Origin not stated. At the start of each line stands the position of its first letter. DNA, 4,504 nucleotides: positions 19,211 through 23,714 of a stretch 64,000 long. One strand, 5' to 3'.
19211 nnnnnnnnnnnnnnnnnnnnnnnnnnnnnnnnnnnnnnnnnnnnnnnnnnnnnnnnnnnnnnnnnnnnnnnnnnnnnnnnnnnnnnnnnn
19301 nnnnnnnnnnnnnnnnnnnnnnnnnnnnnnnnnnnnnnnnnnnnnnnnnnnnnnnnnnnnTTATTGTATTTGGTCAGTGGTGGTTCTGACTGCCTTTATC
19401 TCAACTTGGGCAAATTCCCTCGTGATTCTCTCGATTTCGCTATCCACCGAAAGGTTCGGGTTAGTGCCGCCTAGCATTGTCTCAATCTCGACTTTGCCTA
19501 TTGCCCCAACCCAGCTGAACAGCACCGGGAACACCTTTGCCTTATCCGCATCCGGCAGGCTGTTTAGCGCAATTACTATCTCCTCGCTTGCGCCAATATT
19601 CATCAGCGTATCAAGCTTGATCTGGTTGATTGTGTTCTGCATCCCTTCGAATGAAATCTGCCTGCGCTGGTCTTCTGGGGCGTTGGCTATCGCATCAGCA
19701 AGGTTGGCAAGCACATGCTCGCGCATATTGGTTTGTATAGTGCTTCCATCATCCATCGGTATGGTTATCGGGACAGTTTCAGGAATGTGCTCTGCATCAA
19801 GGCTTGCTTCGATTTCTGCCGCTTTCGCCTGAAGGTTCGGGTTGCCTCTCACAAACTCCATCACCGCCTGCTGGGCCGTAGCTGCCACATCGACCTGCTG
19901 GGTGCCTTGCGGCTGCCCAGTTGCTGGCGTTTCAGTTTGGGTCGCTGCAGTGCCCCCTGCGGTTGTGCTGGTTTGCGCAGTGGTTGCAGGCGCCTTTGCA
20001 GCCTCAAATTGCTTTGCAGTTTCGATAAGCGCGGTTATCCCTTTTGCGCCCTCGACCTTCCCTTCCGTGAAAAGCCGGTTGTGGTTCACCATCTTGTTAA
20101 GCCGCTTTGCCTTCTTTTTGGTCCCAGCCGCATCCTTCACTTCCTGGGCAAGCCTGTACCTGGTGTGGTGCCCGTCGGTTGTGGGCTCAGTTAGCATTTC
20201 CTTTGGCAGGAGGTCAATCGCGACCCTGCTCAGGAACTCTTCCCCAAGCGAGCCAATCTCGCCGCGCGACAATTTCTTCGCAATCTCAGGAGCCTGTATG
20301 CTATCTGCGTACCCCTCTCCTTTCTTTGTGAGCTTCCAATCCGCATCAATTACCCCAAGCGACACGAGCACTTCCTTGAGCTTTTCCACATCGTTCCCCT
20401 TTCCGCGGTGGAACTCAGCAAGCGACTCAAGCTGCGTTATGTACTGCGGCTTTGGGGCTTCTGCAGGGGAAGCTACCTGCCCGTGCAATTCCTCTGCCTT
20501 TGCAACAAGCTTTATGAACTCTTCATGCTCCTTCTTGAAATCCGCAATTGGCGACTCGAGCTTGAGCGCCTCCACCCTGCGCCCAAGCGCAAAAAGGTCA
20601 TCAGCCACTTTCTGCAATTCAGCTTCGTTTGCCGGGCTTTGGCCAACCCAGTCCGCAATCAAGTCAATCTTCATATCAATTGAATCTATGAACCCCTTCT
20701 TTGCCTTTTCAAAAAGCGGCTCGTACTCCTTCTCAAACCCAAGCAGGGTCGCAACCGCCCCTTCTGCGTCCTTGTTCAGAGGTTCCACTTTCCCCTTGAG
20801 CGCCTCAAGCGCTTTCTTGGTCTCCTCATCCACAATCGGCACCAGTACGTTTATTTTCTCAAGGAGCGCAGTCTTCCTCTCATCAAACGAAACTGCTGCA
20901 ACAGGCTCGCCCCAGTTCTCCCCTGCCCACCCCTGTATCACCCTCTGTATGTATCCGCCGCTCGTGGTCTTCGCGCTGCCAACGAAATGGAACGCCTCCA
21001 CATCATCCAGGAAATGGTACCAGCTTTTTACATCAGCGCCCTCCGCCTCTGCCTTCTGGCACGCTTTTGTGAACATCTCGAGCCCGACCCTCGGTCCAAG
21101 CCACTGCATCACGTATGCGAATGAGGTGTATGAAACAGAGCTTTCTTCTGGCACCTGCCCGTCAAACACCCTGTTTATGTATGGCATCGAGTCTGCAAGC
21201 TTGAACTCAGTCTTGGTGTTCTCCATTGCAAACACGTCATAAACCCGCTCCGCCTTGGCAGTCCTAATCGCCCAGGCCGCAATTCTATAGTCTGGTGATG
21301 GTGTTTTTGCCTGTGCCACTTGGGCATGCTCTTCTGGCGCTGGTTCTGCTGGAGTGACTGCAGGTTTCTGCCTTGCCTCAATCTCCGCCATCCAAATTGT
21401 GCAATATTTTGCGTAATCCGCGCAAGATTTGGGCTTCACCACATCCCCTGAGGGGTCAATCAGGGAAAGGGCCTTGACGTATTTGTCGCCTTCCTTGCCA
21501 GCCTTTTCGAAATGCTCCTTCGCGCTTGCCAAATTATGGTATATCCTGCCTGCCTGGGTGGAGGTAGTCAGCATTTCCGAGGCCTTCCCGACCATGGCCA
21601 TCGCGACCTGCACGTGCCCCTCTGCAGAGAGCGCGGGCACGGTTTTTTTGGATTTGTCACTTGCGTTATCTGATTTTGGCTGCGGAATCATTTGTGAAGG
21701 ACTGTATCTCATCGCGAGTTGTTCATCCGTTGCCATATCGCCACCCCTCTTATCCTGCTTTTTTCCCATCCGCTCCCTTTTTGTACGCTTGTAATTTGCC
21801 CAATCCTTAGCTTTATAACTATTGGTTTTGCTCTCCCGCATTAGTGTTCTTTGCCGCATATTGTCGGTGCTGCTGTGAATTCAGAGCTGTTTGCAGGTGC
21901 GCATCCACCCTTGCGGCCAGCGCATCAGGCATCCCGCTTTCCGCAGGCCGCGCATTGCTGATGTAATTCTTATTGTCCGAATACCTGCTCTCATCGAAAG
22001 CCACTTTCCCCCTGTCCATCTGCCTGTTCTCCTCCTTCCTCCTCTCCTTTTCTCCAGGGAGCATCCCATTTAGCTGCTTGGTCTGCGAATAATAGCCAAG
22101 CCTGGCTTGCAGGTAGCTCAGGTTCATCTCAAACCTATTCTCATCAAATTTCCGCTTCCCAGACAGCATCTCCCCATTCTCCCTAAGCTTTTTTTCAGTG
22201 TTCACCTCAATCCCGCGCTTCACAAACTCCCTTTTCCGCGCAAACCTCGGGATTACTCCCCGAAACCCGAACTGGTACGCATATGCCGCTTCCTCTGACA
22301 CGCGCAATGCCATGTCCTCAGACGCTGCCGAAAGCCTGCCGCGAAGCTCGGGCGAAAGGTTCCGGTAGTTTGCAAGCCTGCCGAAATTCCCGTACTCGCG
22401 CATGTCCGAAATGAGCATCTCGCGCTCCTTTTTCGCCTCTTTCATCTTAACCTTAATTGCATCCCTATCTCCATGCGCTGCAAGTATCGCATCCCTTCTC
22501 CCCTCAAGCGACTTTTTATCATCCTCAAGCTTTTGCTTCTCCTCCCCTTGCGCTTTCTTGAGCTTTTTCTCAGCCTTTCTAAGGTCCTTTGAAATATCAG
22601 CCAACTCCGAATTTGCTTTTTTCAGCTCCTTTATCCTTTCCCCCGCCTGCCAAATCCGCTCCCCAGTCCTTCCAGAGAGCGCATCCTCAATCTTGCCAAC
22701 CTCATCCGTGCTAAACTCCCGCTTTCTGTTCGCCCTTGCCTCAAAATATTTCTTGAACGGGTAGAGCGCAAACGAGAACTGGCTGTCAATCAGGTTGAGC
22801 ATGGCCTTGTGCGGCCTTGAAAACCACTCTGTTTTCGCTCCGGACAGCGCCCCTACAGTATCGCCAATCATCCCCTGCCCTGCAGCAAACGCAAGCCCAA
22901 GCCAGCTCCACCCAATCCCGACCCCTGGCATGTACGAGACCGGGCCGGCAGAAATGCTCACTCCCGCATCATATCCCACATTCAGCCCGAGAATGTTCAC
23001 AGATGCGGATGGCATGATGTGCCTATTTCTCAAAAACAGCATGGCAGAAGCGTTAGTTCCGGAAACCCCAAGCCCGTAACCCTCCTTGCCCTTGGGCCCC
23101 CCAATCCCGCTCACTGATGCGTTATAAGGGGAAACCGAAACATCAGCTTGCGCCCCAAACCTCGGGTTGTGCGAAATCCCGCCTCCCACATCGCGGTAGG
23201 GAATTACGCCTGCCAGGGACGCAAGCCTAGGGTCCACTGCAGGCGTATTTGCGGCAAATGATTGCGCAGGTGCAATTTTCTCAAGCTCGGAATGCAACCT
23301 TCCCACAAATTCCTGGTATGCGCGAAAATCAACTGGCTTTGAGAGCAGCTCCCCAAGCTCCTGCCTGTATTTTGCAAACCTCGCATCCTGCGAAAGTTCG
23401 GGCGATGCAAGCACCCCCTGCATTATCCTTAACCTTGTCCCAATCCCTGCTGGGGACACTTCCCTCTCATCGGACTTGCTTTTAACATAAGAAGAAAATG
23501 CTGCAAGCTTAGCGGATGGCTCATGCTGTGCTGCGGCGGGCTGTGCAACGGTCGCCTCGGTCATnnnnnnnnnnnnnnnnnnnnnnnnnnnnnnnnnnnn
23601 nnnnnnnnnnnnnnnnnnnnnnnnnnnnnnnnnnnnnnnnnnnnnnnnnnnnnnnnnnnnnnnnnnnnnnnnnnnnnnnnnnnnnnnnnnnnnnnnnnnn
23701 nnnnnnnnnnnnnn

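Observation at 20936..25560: Proteins B and D of the operon are paralogs sharing a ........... motif and a ~115-aa core; B carries a ~170-aa insertion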

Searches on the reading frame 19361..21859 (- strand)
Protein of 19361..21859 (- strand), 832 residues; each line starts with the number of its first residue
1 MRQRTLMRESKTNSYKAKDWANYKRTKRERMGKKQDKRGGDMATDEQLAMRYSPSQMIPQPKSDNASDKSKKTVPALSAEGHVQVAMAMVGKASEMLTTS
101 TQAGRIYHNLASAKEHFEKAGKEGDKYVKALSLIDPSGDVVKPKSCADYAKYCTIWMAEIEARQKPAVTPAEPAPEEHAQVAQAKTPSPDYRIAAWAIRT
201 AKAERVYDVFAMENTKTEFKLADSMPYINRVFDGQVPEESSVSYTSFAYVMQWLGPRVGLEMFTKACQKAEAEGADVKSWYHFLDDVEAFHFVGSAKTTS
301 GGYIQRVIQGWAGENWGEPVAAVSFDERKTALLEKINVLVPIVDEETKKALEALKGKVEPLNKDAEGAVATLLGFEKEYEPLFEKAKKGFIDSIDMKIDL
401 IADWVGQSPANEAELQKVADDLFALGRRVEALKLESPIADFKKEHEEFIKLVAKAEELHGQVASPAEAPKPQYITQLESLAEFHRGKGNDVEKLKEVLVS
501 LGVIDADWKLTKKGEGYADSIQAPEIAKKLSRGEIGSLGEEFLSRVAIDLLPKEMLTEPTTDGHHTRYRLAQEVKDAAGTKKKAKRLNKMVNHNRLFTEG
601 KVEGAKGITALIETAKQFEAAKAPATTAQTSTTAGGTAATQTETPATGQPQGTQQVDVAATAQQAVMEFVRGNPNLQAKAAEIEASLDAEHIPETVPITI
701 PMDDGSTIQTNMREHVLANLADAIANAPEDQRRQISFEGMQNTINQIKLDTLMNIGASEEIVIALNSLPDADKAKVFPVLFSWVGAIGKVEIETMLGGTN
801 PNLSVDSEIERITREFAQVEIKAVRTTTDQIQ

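Call 4: search_protein_families(library=pfam, proteins=[window:19361-21859:-], max_evalue=1)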
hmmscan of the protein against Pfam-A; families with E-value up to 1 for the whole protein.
window:19361-21859:- (832 aa): 1 family
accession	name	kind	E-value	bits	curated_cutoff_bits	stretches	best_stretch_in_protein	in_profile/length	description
PF20993.2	CENPH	-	0.5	10.9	27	1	438-503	111-171/175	CENPH protein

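Call 9: find_related_loci(query=window:19361-21859:-, collection=genome_contigs, flank=10000)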
Query window:19361-21859:- (832 aa) in genome_contigs; peptide patterns used: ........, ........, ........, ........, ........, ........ (x = any residue, [..] = any of these).
40 stretches matched a pattern, but none encodes a relative of the query by tblastn (E <= 1e-3).

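Call 12: find_homologous_proteins(query=window:19361-21859:-)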
Query window:19361-21859:- (832 aa): 1 proteins with E <= 0.001 among 8000 candidates.
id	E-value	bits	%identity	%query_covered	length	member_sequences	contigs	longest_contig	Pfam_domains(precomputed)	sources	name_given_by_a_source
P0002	0.0e+0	1771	100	96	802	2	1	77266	-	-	-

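Call 17: search_protein_families(library=phrogs, proteins=[window:19361-21859:-], max_evalue=0.1)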
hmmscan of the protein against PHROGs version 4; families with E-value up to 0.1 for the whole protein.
window:19361-21859:- (832 aa): 2 families
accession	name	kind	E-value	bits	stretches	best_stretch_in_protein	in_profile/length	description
phrog_2757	-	unknown function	0.07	14.5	0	95-151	17-74/96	-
phrog_29199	-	unknown function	0.091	14.2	0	472-502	11-41/60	-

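Call 18: search_protein_families(library=ncbifam, proteins=[window:19361-21859:-], max_evalue=0.1)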
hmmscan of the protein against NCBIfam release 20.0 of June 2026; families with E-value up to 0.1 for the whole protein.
window:19361-21859:- (832 aa): 0 families

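Call 19: search_protein_families(library=padloc, proteins=[window:19361-21859:-], max_evalue=0.1)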
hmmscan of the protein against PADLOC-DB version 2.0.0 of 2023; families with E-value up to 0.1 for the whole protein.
window:19361-21859:- (832 aa): 0 families

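Call 25: search_solved_structures(query=A2, max_evalue=1)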
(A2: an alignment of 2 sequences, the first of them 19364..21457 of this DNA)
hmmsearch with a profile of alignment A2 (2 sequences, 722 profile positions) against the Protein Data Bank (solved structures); distinct sequences matched with E-value up to 1: 2.
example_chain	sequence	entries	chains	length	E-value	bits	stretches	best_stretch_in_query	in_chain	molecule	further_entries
5izt_A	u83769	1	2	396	0.048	15.1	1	469-644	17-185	Outer surface protein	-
7opy_F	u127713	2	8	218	0.058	14.9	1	230-277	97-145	Glutathione transferase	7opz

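Call 31: search_dna_similar(query=window:19361-21859:-, collection=phages, mode=protein, max_evalue=0.01)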
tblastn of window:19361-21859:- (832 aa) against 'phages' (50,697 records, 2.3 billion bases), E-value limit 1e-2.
No match.

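Call 34: search_protein_representatives(alignment_id=A2)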
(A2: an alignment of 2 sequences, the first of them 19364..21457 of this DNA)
Query: 2 sequences, 722 profile positions. Proteins with E-value up to 0.001 (for the whole library): 5; up to 1e-10: 5; up to 1e-30: 2. The best 5 are listed.
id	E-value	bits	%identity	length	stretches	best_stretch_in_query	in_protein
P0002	0.0e+00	1435.2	-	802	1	1-722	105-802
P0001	1.2e-214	731.2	-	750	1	27-538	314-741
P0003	3.8e-23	98.1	-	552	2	230-532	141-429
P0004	1.2e-18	83.3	-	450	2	58-178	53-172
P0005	4.9e-13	64.7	-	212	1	63-183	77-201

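Call 38: find_encoding_contigs(protein=P0004, flank=10000)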
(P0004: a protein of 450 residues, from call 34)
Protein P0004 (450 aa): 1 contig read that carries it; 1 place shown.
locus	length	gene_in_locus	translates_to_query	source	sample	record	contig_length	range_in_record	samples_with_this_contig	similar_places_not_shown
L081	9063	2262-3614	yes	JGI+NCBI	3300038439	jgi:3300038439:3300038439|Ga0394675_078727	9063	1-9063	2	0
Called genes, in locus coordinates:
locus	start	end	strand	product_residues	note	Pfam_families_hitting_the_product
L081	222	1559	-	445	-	-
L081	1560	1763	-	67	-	-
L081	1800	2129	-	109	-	-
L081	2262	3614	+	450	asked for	-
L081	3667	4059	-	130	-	-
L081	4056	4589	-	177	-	PF01909:NTP_transf_2 (weak), PF18765:Polbeta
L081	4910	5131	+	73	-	-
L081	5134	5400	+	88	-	PF05016:ParE_toxin, PF15738:YafQ_toxin (weak), PF15781:ParE-like_toxin (weak)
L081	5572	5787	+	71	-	-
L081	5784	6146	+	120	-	-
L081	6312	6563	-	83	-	-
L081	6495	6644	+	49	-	-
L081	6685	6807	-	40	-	-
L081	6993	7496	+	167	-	-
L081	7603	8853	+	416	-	PF13173:AAA_14, PF13635:DUF4143 (weak)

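Call 39: find_encoding_contigs(protein=P0003, flank=10000)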
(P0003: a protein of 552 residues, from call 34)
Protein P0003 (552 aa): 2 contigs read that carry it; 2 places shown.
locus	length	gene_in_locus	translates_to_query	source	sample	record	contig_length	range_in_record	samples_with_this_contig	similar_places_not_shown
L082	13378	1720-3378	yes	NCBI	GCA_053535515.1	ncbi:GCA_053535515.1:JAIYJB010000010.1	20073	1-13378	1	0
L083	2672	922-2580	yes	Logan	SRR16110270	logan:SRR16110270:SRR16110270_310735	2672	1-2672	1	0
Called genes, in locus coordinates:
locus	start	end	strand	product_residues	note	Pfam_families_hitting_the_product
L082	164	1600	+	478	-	PF13522:GATase_6, PF13537:GATase_7, PF00156:Pribosyltran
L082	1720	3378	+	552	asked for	-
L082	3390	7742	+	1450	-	-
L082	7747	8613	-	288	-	PF00491:Arginase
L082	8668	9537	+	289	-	PF01040:UbiA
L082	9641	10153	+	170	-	-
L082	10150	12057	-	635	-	PF02824:TGS, PF07973:tRNA_SAD, PF00587:tRNA-synt_2b, PF03129:HGTP_anticodon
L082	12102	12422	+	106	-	-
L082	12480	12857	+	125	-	-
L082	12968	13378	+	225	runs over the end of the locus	-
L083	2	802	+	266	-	?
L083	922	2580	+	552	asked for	-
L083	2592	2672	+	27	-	?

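Call 40: find_encoding_contigs(protein=P0005, flank=10000)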
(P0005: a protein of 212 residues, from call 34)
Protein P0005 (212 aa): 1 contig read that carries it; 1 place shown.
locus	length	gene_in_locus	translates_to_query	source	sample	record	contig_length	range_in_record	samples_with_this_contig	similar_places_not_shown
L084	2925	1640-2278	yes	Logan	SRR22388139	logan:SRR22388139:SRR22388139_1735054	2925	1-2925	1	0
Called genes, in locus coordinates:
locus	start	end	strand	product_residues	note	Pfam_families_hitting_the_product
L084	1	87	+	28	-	?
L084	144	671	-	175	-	-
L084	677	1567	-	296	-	-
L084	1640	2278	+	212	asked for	-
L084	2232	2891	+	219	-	-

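Call 81: search_protein_families(library=pfam, proteins=[P0003, P0004, P0005, L082:3390-7742:+, L081:222-1559:-, L084:677-1567:-, L084:144-671:-, L081:1800-2129:-, L082:9641-10153:+], max_evalue=0.1)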
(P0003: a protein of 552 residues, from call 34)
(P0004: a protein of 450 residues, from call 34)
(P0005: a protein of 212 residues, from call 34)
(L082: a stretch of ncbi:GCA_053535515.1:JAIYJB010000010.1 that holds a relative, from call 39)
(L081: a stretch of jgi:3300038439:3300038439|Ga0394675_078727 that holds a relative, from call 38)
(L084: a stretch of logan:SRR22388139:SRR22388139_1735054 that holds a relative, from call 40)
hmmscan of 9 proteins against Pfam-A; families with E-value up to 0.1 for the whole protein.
P0003 (552 aa): 0 families

P0004 (450 aa): 0 families

P0005 (212 aa): 0 families

L082:3390-7742:+ (1450 aa): 0 families

L081:222-1559:- (445 aa): 0 families

L084:677-1567:- (296 aa): 0 families

L084:144-671:- (175 aa): 0 families

L081:1800-2129:- (109 aa): 0 families

L082:9641-10153:+ (170 aa): 0 families

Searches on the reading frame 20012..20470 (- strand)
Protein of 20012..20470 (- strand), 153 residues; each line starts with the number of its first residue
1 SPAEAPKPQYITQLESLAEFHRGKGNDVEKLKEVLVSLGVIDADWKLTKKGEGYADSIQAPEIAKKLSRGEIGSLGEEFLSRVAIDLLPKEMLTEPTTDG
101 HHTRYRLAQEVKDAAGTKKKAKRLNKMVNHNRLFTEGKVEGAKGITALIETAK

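Call 83: find_related_loci(query=A8, collection=metagenome_contigs, flank=10000)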
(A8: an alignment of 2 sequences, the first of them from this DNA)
Query A8 (153 aa) in metagenome_contigs; peptide patterns used: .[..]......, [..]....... (x = any residue, [..] = any of these).
218 stretches matched a pattern, but none encodes a relative of the query by tblastn (E <= 1e-3).

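Call 84: find_related_loci(query=A8, collection=genome_contigs, flank=10000)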
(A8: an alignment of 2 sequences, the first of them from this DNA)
Query A8 (153 aa) in genome_contigs; peptide patterns used: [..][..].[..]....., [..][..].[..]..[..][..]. (x = any residue, [..] = any of these).
88 stretches matched a pattern, but none encodes a relative of the query by tblastn (E <= 1e-3).

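Call 98: find_related_loci(query=A8, collection=viral_contigs, flank=5000)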
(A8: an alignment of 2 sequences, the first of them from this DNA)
Query A8 (153 aa) in viral_contigs; peptide patterns used: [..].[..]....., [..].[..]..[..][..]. (x = any residue, [..] = any of these).
26 stretches matched a pattern, but none encodes a relative of the query by tblastn (E <= 1e-3).

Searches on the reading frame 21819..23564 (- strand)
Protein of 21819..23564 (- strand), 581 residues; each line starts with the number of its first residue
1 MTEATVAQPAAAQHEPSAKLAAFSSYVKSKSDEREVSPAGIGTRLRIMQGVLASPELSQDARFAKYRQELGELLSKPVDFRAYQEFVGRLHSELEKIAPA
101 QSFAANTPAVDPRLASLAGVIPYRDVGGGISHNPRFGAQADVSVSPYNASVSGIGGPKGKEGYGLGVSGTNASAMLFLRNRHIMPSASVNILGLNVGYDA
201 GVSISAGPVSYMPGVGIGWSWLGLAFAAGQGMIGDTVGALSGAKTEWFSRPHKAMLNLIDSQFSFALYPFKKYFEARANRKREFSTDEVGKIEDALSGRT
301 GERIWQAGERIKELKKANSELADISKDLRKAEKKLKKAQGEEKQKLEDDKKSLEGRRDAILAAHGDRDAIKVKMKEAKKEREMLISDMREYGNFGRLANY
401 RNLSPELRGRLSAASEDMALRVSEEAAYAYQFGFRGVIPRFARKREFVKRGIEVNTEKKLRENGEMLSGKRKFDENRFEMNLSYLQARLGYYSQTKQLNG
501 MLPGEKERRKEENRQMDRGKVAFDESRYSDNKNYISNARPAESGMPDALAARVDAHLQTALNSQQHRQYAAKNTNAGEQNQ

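Call 4: search_protein_families(library=pfam, proteins=[window:21819-23564:-], max_evalue=1)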
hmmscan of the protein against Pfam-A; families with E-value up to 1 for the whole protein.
window:21819-23564:- (581 aa): 5 families
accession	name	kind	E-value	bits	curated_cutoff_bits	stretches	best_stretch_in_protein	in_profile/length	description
PF08028.16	Acyl-CoA_dh_2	-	0.013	16.2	22.7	1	295-371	17-99/134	Acyl-CoA dehydrogenase, C-terminal domain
PF09592.15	DUF2031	-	0.064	13.2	27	1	322-421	97-188/227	Protein of unknown function (DUF2031)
PF03462.23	PCRF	-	0.18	12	24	0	302-385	15-91/194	PCRF domain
PF25566.1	RIMB1_N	-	0.53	10.5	28.5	1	306-344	38-76/129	RIMB1-like, N-terminal domain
PF06785.16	UPF0242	-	0.74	10.3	33.5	0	280-390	61-157/194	Uncharacterised protein family (UPF0242) N-terminus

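Call 17: search_protein_families(library=phrogs, proteins=[window:21819-23564:-], max_evalue=0.1)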
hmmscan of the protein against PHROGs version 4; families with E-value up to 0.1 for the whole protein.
window:21819-23564:- (581 aa): 3 families
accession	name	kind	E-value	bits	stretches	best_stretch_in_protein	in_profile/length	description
phrog_26071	-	unknown function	0.028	16.1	0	413-458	24-70/107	-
phrog_20590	-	other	0.063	13.8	1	306-379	58-126/242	peptidase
phrog_58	-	tail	0.079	12.2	0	312-383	190-242/1544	tail length tape measure protein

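Call 18: search_protein_families(library=ncbifam, proteins=[window:21819-23564:-], max_evalue=0.1)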
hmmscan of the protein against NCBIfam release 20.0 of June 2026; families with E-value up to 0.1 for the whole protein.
window:21819-23564:- (581 aa): 2 families
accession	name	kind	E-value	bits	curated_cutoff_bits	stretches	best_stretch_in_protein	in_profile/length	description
NF045487.1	ASRP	equivalog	0.014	14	300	0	306-406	356-454/593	archaea-specific SMC-related protein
NF043058.1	T4SS_LegC2C7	subfamily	0.022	13.7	350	1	304-360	145-201/348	LegC2/C7 family Dot/Icm T4SS effector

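Call 19: search_protein_families(library=padloc, proteins=[window:21819-23564:-], max_evalue=0.1)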
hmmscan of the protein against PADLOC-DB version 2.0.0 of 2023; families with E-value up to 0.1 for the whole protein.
window:21819-23564:- (581 aa): 0 families
